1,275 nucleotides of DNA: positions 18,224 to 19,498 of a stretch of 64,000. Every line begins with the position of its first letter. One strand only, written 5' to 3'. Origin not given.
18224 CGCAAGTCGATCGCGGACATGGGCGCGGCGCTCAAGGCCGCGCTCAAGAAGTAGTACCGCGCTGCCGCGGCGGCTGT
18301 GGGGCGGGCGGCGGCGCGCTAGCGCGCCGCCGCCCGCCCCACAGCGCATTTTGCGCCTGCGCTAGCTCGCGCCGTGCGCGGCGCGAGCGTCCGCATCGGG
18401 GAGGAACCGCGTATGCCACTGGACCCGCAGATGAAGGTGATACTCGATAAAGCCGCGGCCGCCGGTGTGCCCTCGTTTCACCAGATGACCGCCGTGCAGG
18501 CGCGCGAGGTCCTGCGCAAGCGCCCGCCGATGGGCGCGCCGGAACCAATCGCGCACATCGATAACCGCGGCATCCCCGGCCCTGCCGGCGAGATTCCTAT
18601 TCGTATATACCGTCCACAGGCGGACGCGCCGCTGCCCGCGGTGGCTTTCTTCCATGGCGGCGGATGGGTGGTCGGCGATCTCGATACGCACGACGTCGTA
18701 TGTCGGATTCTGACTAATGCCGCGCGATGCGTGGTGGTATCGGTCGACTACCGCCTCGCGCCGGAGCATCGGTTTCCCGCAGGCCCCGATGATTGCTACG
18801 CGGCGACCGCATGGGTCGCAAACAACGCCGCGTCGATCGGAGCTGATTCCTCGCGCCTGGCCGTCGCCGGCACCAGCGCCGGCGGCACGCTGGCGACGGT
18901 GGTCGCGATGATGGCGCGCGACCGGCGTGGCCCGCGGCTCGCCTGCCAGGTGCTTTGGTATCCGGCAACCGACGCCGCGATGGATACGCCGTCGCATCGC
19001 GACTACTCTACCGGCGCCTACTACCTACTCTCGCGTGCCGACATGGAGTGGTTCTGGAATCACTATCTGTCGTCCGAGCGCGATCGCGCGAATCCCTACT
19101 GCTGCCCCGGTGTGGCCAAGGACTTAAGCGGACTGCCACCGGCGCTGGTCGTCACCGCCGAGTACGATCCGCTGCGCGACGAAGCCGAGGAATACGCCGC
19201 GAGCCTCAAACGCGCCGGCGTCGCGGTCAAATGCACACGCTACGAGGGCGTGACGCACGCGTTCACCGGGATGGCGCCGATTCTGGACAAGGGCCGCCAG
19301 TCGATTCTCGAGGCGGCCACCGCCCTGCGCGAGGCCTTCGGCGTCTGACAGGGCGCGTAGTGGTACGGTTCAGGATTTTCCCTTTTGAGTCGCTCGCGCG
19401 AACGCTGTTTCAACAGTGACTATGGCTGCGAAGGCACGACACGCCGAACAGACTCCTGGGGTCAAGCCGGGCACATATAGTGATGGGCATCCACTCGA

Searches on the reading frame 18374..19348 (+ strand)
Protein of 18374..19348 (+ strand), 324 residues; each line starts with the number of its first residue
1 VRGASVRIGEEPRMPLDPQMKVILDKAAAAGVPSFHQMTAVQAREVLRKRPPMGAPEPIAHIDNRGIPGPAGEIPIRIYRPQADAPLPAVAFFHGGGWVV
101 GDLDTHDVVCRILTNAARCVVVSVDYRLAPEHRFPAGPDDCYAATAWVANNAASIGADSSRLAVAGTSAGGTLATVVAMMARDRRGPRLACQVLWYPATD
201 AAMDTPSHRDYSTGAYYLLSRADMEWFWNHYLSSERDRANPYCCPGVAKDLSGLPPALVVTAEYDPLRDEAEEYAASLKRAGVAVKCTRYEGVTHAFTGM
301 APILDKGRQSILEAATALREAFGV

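Call 37: search_protein_families(library=ncbifam, proteins=[window:18374-19348:+], max_evalue=0.00001)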
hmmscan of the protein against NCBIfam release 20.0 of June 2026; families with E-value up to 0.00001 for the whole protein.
window:18374-19348:+ (324 aa): 7 families
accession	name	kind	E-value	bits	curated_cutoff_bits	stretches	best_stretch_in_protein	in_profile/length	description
NF058653.1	LipP1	equivalog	2.8e-124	413.8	350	1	18-318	1-300/300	LipP1 family hormone-sensitive lipase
NF033149.0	CHL_hydrolase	equivalog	4.1e-83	278.9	500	1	14-322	1-309/310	chloramphenicol hydrolase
NF007547.0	PRK10162.1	equivalog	4.9e-56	190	389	1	17-316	14-313/321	acetyl esterase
NF058651.1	GESAG_HSLs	subfamily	1.5e-31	109.6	430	1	87-319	67-293/296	GESAG motif subfamily hormone-sensitive lipase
NF058649.1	GTSAG_HSLs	subfamily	1.2e-26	93.9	380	1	72-298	73-289/312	GTSAG motif subfamily hormone-sensitive lipase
NF058650.1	GCSAG_HSLs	subfamily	9.3e-18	64.8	410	1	93-298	91-290/314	GCSAG motif subfamily hormone-sensitive lipase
NF052354.1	EstLipQMycob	equivalog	3.3e-11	42.5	700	1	82-184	160-262/418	esterase LipQ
